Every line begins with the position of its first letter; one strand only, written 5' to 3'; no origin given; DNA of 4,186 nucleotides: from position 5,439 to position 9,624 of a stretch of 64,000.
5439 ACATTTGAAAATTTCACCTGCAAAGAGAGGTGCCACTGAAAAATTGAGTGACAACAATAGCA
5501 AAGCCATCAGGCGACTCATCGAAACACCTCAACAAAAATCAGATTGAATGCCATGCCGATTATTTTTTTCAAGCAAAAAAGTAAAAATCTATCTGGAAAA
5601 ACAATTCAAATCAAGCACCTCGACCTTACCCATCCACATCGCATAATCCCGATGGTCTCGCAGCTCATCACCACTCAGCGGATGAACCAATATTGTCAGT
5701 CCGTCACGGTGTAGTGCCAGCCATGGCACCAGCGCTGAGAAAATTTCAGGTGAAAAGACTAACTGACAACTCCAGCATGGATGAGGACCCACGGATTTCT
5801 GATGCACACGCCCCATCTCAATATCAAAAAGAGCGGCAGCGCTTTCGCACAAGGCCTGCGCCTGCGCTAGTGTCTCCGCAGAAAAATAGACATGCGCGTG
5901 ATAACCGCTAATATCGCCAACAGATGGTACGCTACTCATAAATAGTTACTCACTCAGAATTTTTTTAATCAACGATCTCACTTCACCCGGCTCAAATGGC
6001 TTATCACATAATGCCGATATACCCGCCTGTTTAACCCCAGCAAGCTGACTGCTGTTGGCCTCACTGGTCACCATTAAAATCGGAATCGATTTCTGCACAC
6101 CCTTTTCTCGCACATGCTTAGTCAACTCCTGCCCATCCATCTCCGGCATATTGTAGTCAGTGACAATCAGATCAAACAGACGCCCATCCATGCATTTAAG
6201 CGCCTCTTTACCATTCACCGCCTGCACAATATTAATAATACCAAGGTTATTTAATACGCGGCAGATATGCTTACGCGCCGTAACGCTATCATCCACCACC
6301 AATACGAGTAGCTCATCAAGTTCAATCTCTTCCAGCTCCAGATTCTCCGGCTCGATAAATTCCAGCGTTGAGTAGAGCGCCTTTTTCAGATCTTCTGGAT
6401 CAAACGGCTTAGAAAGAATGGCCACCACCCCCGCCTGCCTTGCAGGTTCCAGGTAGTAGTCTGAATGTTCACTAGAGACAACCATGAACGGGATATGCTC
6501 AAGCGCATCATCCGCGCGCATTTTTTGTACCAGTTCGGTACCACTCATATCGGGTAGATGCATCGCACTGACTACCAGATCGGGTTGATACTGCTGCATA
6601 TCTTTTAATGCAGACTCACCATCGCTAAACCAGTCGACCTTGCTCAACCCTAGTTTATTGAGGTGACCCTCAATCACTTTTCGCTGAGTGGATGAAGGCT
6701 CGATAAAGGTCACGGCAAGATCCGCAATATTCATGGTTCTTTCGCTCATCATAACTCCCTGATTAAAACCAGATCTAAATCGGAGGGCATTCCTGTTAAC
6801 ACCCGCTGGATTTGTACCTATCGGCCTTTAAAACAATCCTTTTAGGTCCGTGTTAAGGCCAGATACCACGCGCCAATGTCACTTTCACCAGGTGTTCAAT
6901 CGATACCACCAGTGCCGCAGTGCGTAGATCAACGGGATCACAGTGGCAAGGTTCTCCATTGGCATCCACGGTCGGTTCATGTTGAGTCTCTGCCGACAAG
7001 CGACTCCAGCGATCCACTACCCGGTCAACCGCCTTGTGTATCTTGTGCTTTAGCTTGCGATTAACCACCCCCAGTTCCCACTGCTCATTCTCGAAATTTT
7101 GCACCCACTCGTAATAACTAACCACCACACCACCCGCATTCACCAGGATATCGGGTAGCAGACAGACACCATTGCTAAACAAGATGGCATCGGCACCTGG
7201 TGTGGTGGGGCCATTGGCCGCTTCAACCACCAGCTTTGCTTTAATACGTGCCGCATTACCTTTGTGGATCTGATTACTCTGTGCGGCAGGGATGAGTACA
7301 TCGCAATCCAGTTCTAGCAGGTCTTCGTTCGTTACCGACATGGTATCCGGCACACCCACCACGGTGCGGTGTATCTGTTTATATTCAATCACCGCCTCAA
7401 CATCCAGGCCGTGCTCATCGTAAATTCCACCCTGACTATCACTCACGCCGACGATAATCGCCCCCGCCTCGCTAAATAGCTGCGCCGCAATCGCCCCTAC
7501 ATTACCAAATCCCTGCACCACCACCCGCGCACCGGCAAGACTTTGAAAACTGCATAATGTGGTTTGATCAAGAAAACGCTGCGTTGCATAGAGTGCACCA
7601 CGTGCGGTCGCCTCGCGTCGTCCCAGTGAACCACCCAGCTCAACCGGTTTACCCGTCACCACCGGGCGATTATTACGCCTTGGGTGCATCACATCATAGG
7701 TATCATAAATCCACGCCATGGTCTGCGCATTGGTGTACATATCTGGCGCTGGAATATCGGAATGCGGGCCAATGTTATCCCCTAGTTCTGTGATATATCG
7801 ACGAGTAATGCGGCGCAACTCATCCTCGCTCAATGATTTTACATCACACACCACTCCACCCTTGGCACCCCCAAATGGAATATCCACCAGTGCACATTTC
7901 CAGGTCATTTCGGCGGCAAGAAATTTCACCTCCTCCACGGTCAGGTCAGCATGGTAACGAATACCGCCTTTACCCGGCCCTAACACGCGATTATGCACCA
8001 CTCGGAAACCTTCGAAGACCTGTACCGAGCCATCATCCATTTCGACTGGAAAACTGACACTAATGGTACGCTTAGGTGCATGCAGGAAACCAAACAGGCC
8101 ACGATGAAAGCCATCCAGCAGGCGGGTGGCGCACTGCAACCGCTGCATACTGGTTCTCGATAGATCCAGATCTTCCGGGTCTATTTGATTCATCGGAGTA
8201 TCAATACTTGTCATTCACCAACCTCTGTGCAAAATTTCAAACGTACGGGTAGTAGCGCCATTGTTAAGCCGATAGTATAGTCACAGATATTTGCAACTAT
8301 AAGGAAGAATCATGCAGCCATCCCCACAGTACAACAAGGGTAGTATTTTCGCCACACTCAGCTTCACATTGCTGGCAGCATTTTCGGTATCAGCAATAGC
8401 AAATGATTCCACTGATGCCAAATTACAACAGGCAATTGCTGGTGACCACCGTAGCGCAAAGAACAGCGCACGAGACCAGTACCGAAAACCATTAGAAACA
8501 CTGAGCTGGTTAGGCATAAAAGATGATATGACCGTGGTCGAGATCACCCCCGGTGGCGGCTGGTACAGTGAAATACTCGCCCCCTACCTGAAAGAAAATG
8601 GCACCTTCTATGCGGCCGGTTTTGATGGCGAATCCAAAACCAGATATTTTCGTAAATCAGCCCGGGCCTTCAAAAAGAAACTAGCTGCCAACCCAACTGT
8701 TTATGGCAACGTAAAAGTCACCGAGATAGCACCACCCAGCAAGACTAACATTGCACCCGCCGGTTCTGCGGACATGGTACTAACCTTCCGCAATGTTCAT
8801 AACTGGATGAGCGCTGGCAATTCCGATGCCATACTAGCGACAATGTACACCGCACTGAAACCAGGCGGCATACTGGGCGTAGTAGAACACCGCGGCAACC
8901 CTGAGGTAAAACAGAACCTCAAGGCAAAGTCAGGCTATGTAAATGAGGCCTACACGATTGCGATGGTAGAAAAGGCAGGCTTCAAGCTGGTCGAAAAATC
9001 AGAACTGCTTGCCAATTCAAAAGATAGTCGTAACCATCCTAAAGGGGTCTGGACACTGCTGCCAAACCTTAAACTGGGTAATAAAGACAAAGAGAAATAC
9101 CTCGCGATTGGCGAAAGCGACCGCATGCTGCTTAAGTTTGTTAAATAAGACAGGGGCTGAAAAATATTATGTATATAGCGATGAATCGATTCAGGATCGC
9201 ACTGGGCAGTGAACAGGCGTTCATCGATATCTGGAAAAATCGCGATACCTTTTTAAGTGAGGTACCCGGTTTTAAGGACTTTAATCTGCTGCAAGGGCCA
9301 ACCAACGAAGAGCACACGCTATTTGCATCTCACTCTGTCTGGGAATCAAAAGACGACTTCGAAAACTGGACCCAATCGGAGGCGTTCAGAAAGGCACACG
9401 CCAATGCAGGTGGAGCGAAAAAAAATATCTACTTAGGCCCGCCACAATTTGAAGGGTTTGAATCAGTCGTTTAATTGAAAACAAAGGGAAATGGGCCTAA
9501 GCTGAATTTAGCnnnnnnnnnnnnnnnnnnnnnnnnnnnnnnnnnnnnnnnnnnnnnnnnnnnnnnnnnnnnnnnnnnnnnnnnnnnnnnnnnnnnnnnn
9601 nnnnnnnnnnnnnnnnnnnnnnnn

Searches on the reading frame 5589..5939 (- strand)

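Call 67: search_protein_families(library=pfam, proteins=[window:5589-5939:-], max_evalue=0.00001)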
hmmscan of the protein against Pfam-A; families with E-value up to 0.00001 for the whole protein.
window:5589-5939:- (116 aa): 1 family
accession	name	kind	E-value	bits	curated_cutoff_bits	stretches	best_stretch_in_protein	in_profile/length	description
PF08883.16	DOPA_dioxygen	-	6.3e-34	116.8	25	1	13-112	1-105/106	Dopa 4,5-dioxygenase family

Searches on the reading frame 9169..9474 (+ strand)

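Call 67: search_protein_families(library=pfam, proteins=[window:9169-9474:+], max_evalue=0.00001)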
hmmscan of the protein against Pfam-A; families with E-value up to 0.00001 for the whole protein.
window:9169-9474:+ (101 aa): 1 family
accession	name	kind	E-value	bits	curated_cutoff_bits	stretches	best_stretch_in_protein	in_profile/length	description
PF03992.22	ABM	-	4.3e-18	65.7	23.1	1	1-78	1-77/78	Antibiotic biosynthesis monooxygenase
